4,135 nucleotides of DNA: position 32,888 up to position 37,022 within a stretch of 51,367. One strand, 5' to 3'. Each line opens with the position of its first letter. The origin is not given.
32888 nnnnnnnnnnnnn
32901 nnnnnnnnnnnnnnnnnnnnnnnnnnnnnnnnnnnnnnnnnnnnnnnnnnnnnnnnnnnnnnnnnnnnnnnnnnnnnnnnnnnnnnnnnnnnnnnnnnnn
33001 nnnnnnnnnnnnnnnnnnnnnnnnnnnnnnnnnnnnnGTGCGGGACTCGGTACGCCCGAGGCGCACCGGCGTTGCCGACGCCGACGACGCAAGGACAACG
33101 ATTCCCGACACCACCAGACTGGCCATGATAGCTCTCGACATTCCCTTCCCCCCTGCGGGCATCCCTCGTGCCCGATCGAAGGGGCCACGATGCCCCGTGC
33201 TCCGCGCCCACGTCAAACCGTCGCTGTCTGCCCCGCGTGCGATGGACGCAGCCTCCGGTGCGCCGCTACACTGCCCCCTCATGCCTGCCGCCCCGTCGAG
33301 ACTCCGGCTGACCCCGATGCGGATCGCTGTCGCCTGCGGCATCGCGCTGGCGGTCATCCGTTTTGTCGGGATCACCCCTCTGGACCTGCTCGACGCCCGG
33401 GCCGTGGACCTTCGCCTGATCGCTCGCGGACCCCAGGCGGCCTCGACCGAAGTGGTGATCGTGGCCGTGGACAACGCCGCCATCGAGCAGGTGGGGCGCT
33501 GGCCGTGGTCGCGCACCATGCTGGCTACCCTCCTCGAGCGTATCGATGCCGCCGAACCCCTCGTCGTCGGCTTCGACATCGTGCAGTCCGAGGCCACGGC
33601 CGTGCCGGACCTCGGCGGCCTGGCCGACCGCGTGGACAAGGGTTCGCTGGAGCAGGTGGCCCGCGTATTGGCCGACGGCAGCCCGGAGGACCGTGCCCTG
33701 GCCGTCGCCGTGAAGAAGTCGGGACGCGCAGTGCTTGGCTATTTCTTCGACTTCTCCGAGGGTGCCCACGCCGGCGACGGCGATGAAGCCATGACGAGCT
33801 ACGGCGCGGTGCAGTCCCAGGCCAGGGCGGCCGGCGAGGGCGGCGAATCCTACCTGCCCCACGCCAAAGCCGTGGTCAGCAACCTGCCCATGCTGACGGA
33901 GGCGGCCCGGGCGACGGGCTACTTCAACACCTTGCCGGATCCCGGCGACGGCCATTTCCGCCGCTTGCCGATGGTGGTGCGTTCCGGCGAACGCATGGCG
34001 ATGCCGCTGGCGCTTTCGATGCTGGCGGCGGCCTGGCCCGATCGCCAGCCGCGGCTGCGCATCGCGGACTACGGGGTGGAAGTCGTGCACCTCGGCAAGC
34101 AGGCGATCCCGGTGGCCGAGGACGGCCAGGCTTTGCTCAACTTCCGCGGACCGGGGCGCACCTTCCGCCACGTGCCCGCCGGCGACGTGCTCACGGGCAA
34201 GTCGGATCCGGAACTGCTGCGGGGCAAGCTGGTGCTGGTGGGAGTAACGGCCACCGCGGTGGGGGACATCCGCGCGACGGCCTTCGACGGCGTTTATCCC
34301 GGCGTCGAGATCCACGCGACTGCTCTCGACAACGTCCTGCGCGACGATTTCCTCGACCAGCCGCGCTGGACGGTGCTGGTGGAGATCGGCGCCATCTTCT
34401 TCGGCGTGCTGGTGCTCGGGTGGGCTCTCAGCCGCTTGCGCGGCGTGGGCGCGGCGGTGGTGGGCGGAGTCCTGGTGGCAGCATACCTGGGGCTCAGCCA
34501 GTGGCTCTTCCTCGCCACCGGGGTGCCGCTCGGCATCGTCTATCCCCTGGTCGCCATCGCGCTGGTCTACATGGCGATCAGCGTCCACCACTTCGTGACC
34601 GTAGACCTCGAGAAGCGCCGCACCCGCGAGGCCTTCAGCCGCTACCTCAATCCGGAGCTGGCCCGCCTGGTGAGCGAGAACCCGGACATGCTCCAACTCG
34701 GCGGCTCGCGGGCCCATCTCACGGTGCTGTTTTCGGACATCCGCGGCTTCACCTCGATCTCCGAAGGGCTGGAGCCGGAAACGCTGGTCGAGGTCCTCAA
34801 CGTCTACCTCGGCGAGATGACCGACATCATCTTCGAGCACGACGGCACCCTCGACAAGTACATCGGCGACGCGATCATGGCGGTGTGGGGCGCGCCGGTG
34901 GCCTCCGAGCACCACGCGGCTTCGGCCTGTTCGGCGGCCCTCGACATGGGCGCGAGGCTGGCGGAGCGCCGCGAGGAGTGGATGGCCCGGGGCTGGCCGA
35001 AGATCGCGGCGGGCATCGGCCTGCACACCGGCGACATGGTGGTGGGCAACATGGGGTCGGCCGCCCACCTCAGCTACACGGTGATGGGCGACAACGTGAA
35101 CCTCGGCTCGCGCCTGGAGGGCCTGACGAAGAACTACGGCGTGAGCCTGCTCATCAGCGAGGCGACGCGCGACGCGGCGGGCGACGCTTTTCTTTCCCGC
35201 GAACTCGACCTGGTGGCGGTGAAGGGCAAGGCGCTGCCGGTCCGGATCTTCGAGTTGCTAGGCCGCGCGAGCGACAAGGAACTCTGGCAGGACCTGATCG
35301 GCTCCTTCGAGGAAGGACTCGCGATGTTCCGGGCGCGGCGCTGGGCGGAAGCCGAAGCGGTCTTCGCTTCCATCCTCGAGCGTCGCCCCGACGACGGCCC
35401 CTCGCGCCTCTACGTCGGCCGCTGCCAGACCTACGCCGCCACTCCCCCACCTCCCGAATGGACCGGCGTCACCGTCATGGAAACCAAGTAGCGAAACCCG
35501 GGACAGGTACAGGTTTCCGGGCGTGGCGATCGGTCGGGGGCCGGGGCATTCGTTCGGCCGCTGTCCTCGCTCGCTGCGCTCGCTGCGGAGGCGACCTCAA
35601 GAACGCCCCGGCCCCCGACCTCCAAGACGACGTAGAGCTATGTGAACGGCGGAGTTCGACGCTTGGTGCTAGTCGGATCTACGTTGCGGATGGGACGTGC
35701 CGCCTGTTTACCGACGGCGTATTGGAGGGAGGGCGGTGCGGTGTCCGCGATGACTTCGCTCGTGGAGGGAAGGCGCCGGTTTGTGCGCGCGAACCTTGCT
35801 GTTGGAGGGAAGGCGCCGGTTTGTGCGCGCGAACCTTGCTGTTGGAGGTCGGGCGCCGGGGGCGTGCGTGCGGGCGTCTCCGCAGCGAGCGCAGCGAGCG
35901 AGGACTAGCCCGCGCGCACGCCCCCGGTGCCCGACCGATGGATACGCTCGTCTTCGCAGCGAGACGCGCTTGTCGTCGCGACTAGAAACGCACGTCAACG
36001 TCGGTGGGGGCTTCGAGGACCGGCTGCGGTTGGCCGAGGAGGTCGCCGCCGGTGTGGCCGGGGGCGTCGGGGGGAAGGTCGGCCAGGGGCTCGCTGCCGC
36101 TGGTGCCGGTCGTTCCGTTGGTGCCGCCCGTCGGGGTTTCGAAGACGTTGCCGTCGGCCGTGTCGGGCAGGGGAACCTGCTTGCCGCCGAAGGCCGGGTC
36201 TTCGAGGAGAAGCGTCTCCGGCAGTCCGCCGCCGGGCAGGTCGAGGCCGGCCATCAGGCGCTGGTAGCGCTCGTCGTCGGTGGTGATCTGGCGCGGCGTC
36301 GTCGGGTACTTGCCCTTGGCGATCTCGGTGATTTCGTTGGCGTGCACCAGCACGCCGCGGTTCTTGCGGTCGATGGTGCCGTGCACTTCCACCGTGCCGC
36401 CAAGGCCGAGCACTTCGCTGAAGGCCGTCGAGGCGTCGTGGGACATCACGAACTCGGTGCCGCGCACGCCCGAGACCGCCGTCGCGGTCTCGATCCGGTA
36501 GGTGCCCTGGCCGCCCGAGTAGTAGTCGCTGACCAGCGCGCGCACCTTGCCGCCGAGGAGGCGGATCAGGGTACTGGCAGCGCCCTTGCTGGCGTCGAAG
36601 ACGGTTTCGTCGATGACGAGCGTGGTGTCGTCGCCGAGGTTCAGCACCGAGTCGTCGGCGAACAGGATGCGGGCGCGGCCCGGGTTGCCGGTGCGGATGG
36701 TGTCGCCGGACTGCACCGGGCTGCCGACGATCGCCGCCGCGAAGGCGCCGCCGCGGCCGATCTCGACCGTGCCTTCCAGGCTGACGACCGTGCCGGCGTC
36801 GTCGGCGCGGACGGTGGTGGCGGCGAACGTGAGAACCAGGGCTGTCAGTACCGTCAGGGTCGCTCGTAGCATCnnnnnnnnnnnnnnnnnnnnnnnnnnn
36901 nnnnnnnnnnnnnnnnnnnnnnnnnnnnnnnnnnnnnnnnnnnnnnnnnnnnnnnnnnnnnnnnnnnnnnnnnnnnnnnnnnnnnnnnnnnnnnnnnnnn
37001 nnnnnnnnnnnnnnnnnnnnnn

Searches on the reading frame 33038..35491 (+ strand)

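Call 18: search_protein_families(library=pfam, proteins=[window:33038-35491:+], max_evalue=0.00001)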
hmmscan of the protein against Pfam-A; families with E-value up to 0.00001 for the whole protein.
window:33038-35491:+ (817 aa): 2 families
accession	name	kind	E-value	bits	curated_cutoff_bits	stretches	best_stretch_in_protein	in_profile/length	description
PF05226.16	CHASE2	-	5.6e-55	187.1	26.3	1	102-460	4-255/257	CHASE2 domain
PF00211.25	Guanylate_cyc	-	1.1e-20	74.4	21.9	1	560-731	8-173/183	Adenylate and Guanylate cyclase catalytic domain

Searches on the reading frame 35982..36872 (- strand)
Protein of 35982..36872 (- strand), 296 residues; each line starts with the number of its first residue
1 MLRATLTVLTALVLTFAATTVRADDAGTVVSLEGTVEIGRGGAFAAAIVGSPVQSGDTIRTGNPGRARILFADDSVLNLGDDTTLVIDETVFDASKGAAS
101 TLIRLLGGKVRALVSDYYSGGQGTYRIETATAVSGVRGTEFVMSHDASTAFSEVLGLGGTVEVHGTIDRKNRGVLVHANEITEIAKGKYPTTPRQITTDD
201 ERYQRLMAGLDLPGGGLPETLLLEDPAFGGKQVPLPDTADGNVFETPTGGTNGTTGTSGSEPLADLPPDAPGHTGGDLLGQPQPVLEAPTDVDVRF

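Call 18: search_protein_families(library=pfam, proteins=[window:35982-36872:-], max_evalue=0.00001)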
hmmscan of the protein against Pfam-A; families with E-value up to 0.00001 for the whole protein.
window:35982-36872:- (296 aa): 1 family
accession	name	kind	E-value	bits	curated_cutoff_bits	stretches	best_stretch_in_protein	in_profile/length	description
PF04773.18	FecR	-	7.2e-13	49.3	24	1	57-154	1-89/97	FecR protein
